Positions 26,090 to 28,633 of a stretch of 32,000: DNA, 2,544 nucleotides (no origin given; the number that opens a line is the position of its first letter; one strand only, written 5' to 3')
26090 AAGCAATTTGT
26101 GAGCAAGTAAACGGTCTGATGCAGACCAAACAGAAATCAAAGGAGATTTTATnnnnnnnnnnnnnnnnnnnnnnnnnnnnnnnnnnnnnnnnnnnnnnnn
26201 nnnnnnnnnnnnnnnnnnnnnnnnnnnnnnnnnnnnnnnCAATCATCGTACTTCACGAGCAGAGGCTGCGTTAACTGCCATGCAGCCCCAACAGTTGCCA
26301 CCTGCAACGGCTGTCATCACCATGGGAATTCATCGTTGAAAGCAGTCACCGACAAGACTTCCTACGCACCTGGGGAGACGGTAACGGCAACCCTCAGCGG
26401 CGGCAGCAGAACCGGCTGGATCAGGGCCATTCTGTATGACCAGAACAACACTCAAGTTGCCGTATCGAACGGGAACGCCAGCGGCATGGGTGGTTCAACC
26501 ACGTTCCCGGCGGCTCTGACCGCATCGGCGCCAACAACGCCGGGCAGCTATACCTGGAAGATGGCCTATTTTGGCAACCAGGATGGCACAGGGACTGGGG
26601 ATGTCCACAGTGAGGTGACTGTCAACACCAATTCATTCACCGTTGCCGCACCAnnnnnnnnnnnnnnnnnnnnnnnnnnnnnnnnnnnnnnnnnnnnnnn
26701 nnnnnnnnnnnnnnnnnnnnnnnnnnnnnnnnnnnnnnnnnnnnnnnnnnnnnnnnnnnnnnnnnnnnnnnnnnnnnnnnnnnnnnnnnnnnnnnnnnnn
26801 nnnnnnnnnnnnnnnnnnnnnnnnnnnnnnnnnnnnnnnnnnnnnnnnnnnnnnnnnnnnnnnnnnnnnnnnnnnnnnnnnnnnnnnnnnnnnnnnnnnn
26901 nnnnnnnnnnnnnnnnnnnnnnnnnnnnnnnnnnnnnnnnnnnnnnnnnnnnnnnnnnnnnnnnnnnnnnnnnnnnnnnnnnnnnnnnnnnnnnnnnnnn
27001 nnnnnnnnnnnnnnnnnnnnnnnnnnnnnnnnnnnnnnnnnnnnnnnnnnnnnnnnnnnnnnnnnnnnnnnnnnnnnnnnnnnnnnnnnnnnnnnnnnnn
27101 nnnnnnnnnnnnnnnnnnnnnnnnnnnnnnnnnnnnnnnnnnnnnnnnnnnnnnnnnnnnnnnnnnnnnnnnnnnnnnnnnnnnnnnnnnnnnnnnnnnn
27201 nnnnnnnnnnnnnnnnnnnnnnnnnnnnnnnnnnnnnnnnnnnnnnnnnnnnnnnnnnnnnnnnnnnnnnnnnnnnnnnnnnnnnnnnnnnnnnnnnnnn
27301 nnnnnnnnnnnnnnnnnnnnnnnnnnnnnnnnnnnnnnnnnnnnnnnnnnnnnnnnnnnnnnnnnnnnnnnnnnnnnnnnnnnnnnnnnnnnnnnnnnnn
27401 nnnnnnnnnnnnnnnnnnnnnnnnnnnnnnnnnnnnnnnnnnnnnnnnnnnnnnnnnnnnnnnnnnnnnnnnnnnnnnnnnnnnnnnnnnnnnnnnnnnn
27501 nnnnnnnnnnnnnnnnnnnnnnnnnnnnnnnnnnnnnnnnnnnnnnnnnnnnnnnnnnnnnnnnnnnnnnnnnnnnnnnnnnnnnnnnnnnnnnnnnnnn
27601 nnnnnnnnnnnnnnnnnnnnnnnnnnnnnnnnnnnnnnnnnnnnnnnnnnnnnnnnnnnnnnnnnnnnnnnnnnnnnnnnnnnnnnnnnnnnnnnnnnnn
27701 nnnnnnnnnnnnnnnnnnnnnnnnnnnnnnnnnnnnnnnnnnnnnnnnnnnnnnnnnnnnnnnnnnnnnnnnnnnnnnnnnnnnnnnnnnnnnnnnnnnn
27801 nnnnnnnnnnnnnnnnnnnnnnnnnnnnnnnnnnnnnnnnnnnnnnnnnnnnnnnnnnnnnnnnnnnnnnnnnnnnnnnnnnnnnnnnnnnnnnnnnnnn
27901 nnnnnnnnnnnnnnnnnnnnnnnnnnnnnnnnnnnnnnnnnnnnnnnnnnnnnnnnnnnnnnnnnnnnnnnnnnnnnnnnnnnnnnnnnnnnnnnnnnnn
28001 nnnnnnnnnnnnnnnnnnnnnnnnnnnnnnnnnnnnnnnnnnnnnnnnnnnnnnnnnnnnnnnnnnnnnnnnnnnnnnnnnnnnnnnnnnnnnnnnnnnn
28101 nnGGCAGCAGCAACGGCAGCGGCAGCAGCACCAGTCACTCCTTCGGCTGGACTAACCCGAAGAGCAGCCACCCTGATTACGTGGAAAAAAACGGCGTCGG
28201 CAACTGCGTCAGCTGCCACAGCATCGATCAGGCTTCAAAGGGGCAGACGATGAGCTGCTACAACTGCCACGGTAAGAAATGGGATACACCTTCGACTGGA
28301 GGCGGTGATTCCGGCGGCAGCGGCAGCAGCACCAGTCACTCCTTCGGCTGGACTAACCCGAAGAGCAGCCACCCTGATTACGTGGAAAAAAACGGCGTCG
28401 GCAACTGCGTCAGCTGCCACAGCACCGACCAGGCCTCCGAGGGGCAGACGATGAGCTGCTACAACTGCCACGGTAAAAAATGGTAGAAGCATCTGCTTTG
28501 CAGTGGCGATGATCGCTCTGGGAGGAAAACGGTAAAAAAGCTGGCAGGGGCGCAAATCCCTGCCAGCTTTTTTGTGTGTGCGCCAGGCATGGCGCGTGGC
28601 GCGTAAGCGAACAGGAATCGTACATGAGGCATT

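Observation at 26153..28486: Unusual modular six-heme, Ig-like-repeat surface protein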

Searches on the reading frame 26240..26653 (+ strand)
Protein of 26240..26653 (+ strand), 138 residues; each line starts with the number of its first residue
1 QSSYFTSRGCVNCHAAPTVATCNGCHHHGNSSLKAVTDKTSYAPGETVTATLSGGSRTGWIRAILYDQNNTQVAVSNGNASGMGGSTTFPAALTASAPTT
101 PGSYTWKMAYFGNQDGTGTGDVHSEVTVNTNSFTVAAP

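Call 13: search_solved_structures(query=window:26240-26653:+, max_evalue=10, show_alignments=3)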
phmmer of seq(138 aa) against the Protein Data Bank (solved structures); distinct sequences matched with E-value up to 10: 3.
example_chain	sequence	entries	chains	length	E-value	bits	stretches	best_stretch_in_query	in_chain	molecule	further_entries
3ndo_A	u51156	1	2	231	0.27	14.8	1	16-80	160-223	Deoxyribose-phosphate aldolase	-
4wa3_A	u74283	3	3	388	0.28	14.7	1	56-96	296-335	Neuraminidase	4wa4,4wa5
3hsu_A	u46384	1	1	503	1.1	12.8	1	47-86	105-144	Glucooligosaccharide oxidase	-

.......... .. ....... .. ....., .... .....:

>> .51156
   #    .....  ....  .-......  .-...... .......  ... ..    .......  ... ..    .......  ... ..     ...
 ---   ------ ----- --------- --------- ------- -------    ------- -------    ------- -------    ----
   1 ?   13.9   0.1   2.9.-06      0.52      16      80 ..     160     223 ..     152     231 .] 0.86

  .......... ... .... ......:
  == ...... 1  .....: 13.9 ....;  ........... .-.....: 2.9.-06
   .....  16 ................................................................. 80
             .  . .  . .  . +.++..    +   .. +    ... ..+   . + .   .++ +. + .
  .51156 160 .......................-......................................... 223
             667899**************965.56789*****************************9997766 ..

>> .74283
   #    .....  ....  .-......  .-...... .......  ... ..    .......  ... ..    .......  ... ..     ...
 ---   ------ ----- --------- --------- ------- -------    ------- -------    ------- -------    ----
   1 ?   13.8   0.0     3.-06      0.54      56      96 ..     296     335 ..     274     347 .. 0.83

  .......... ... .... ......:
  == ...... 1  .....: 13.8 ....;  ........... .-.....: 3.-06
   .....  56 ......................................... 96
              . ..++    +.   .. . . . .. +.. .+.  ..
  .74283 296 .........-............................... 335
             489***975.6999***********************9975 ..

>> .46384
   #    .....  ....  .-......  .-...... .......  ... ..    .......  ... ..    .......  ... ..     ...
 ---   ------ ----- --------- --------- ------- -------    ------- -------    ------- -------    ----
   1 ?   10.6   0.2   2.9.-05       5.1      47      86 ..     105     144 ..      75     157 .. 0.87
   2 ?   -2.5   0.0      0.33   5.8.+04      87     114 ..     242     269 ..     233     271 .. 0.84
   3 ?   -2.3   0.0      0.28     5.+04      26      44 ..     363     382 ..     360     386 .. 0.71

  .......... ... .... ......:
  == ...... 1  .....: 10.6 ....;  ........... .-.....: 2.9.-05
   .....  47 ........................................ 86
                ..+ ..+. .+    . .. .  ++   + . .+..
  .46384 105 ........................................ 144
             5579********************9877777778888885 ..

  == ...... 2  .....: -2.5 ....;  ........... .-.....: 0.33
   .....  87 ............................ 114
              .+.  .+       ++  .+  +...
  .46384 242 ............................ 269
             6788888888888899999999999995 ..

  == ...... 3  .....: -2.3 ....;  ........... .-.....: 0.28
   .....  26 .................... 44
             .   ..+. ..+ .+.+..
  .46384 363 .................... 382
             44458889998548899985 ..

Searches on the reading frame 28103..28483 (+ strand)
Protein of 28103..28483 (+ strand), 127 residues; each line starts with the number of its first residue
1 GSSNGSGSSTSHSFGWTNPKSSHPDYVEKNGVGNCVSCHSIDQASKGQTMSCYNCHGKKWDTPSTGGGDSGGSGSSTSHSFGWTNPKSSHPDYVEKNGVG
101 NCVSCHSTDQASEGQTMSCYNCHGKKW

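Call 12: search_solved_structures(query=window:28127-28483:+, max_evalue=10, show_alignments=3)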
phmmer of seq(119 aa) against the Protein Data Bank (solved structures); distinct sequences matched with E-value up to 10: 7.
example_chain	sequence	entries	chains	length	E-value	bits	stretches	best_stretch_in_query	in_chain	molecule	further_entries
2k3v_A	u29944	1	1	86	0.1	16.2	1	89-115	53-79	Tetraheme cytochrome c-type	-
1m1p_A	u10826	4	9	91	0.13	15.8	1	14-49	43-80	Small tetraheme cytochrome c | Periplasmic tetraheme cytochrome c CctA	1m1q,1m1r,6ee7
6f0k_A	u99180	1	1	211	0.41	14.2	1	7-100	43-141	Cytochrome c family protein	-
6e1i_A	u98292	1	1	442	0.72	13.4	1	54-101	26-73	HLA-A*0201 single chain trimer with murine H2K alpha 3 domain and HPV.16 E7 peptide YMLDLQ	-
9m8y_A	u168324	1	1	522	0.98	13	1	37-86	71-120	Isoform 2 of Solute carrier family 22 member 6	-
9j02_A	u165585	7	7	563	1.1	12.8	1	37-86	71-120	Solute carrier family 22 member 6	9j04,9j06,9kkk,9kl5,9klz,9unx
6hr0_A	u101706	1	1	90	1.2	12.6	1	89-115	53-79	Cytochrome C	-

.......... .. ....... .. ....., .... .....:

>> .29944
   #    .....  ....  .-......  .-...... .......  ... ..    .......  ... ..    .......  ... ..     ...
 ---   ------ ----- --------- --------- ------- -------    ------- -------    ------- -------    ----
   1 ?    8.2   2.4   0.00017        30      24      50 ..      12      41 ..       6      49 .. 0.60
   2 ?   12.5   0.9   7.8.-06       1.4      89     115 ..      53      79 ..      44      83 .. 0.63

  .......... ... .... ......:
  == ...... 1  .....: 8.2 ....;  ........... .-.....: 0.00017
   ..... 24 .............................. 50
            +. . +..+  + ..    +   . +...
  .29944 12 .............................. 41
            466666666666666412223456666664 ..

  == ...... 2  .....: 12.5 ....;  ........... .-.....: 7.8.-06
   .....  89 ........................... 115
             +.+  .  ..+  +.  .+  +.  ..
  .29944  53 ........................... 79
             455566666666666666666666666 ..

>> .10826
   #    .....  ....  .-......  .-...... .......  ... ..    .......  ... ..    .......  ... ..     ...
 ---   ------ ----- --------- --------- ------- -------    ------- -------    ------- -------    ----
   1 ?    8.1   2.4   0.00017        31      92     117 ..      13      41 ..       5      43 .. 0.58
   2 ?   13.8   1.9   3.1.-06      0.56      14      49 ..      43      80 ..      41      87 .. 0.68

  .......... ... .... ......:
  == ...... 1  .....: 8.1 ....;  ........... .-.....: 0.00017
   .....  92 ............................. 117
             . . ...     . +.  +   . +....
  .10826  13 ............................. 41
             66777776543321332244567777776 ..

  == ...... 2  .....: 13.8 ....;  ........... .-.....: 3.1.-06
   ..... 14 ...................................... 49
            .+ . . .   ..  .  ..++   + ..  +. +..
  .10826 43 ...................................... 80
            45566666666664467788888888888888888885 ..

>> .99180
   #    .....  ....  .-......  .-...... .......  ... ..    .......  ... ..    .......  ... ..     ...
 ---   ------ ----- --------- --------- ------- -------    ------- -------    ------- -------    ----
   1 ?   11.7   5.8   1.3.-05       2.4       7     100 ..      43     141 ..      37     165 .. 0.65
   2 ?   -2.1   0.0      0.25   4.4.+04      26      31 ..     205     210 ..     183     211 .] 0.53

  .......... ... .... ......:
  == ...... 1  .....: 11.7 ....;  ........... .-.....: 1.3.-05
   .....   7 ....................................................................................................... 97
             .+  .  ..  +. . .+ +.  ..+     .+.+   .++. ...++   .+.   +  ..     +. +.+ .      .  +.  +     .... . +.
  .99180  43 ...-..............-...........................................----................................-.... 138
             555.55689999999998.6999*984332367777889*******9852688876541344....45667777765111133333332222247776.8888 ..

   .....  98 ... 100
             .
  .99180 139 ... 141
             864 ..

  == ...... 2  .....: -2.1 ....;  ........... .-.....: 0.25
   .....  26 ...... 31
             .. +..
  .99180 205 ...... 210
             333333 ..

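Call 15: find_homologous_proteins(query=window:28103-28483:+, max_evalue=0.001)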
Query seq(127 aa) (127 aa): 9 proteins with E <= 0.001 among 109 candidates.
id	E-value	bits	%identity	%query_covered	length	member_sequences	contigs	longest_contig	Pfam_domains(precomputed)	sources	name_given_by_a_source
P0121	5.7e-53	197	67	98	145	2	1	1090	PF09699.16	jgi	jgi:hypothetical protein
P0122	1.2e-49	186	62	99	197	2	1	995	-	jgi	jgi:hypothetical protein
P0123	1.5e-30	124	70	61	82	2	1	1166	-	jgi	jgi:hypothetical protein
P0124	3.5e-26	110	67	61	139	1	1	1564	-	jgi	jgi:hypothetical protein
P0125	1.5e-20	92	74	43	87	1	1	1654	-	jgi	jgi:hypothetical protein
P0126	1.7e-20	92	79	41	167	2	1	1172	PF09136.17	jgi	jgi:hypothetical protein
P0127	6.4e-7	48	36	78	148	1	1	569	PF14537.12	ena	-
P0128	2.4e-5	43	40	42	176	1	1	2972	-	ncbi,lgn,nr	ncbi:MAG: cytochrome c3 family protein [Desulfuromonadales bacterium]|nr:cytochrome c3 family protei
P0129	3.2e-5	42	46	51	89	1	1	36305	-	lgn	-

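Call 80: predict_structure(alignment_id=A4)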
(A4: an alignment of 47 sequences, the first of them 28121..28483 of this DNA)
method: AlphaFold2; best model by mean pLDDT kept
length: 121 residues; sequences in the alignment: 47
mean_pLDDT: 64.9   pTM: 0.38
mean pLDDT of the five models: 64.9, 63.5, 57.2, 56.8, 46.6
residues with pLDDT >= 90: 0; 70-90: 61; 50-70: 39; < 50: 21
segments of 3 or more residues with pLDDT < 50: 1-3, 53-70
pLDDT, mean of each block of 10 residues (from residue 1): 58 72 74 77 68 40 31 60 69 77 80 74 62
secondary structure, 60 per line:
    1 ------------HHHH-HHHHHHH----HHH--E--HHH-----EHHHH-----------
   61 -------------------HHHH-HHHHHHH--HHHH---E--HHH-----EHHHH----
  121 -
elements in order: H13-16 H18-24 H46-49 H80-83 H85-91 H94-97 H113-116

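Call 83: fold_search(model_id=the predicted structure, library=pdb)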
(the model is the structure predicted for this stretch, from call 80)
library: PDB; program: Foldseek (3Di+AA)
matches with E <= 10: 0; with E <= 0.001: 0
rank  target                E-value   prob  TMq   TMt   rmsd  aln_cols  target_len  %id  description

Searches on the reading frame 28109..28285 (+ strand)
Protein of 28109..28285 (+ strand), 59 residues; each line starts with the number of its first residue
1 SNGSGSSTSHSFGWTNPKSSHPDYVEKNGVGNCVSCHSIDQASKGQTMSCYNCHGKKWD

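Call 33: find_related_loci(query=A2, collection=genome_contigs, flank=6000)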
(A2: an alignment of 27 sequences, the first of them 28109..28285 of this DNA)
Query A2 (59 aa) in genome_contigs; peptide patterns used: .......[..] (x = any residue, [..] = any of these).
18 stretches matched a pattern; 6 encode a relative of the query (tblastn E <= 1e-3); 6 distinct loci.
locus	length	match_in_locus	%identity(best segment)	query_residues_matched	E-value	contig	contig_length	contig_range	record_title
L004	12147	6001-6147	88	10-58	4e-30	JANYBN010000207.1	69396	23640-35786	MAG: Geobacter sp. isolate GL140_6_metabat_181 GL140_6_k141_2071430, whole genome shotgun sequence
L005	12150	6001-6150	74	9-58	8e-26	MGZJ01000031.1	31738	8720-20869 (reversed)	MAG: Geobacteraceae bacterium GWC2_53_11 gwc2_scaffold_1772, whole genome shotgun sequence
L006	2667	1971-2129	40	7-59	1e-13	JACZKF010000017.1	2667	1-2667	MAG: Desulfuromonadales bacterium isolate MAG38 geobacteraceae_2_contig_45288, whole genome shotgun sequence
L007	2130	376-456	59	32-58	5e-8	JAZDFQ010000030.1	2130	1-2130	MAG: Ignavibacteriota bacterium isolate MEGAHIT-group-0.214 k141_16200433, whole genome shotgun sequence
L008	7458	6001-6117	41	24-58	6e-7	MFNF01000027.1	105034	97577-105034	MAG: Candidatus Lambdaproteobacteria bacterium RIFOXYD2_FULL_56_26 rifoxyd2_full_scaffold_25, whole genome shotgun seque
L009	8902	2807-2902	44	37-57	3e-4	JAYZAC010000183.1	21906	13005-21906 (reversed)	MAG: bacterium isolate XB_MAG1174 DB_MAG1174_0183, whole genome shotgun sequence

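Call 46: search_protein_representatives(alignment_id=A2)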
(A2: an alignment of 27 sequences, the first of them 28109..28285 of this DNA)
Query: 27 sequences, 59 profile positions. Proteins with E-value up to 0.001 (for the whole library): 857; up to 1e-10: 322; up to 1e-30: 50. The best 150 are listed.
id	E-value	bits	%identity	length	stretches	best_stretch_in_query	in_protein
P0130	1.4e-104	358.5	-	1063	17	10-55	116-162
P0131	1.9e-74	262.0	-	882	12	23-58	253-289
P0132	1.4e-72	256.0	-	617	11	8-54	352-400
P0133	2.5e-67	239.2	-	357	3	4-59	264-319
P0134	8.0e-65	231.1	-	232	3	8-58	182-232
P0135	1.1e-64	230.7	-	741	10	9-58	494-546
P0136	1.9e-63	226.7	-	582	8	3-58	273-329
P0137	2.0e-61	220.3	-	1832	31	9-54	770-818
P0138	1.5e-60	217.4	-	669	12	11-58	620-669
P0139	1.3e-59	214.5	-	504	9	8-55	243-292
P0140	8.9e-59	211.8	-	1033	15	5-58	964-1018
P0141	1.8e-57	207.6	-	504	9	5-58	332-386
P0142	3.2e-56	203.6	-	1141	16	8-55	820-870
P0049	5.7e-56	202.8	-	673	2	2-59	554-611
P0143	4.8e-54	196.6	-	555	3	3-58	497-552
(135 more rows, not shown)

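Call 49: search_solved_structures(query=A2, max_evalue=1, show_alignments=4)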
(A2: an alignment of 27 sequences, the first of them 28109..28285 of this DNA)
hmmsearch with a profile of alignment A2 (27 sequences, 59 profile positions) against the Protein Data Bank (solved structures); distinct sequences matched with E-value up to 1: 34.
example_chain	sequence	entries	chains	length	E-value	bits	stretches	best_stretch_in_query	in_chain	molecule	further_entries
8k5o_C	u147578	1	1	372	0.0073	19.8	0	29-45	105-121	Photosynthetic reaction center cytochrome c subunit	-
7rh5_O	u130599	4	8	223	0.0094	19.5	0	31-43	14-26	Cytochrome bc1 complex cytochrome c subunit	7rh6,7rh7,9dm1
6hwh_M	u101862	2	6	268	0.01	19.3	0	31-43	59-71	Cytochrome bc1 complex cytochrome c subunit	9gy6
8z82_C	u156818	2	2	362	0.011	19.3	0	26-39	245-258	Photosynthetic reaction center cytochrome c subunit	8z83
8ovc_O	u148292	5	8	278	0.012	19.2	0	31-43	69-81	Cytochrome bc1 complex cytochrome c subunit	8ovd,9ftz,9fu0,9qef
2ozy_A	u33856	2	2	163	0.013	19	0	26-56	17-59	Cytochrome c-type protein nrfB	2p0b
6adq_C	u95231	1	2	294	0.013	19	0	31-43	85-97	Cytochrome bc1 complex cytochrome c subunit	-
8hcr_C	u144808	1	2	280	0.025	18.2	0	31-43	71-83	Cytochrome bc1 complex cytochrome c subunit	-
7e1v_O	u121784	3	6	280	0.025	18.1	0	31-43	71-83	Cytochrome bc1 complex cytochrome c subunit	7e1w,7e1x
1duw_A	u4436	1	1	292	0.027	18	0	23-54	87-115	NONAHEME CYTOCHROME C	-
6xkx_p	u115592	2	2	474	0.065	16.8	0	30-43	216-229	Cbb3-type cytochrome c oxidase subunit CcoP,Cytochrome c-type cyt cy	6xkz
9wcx_U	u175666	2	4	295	0.11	16.1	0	31-43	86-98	Cytochrome bc1 complex cytochrome c subunit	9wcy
7q21_C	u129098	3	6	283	0.12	15.9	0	31-43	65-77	Cytochrome bc1 complex cytochrome c subunit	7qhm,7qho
1wev_A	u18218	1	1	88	0.13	15.8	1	31-55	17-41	RIKEN cDNA 1110020M19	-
1exk_A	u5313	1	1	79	0.14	15.7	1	31-55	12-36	DNAJ PROTEIN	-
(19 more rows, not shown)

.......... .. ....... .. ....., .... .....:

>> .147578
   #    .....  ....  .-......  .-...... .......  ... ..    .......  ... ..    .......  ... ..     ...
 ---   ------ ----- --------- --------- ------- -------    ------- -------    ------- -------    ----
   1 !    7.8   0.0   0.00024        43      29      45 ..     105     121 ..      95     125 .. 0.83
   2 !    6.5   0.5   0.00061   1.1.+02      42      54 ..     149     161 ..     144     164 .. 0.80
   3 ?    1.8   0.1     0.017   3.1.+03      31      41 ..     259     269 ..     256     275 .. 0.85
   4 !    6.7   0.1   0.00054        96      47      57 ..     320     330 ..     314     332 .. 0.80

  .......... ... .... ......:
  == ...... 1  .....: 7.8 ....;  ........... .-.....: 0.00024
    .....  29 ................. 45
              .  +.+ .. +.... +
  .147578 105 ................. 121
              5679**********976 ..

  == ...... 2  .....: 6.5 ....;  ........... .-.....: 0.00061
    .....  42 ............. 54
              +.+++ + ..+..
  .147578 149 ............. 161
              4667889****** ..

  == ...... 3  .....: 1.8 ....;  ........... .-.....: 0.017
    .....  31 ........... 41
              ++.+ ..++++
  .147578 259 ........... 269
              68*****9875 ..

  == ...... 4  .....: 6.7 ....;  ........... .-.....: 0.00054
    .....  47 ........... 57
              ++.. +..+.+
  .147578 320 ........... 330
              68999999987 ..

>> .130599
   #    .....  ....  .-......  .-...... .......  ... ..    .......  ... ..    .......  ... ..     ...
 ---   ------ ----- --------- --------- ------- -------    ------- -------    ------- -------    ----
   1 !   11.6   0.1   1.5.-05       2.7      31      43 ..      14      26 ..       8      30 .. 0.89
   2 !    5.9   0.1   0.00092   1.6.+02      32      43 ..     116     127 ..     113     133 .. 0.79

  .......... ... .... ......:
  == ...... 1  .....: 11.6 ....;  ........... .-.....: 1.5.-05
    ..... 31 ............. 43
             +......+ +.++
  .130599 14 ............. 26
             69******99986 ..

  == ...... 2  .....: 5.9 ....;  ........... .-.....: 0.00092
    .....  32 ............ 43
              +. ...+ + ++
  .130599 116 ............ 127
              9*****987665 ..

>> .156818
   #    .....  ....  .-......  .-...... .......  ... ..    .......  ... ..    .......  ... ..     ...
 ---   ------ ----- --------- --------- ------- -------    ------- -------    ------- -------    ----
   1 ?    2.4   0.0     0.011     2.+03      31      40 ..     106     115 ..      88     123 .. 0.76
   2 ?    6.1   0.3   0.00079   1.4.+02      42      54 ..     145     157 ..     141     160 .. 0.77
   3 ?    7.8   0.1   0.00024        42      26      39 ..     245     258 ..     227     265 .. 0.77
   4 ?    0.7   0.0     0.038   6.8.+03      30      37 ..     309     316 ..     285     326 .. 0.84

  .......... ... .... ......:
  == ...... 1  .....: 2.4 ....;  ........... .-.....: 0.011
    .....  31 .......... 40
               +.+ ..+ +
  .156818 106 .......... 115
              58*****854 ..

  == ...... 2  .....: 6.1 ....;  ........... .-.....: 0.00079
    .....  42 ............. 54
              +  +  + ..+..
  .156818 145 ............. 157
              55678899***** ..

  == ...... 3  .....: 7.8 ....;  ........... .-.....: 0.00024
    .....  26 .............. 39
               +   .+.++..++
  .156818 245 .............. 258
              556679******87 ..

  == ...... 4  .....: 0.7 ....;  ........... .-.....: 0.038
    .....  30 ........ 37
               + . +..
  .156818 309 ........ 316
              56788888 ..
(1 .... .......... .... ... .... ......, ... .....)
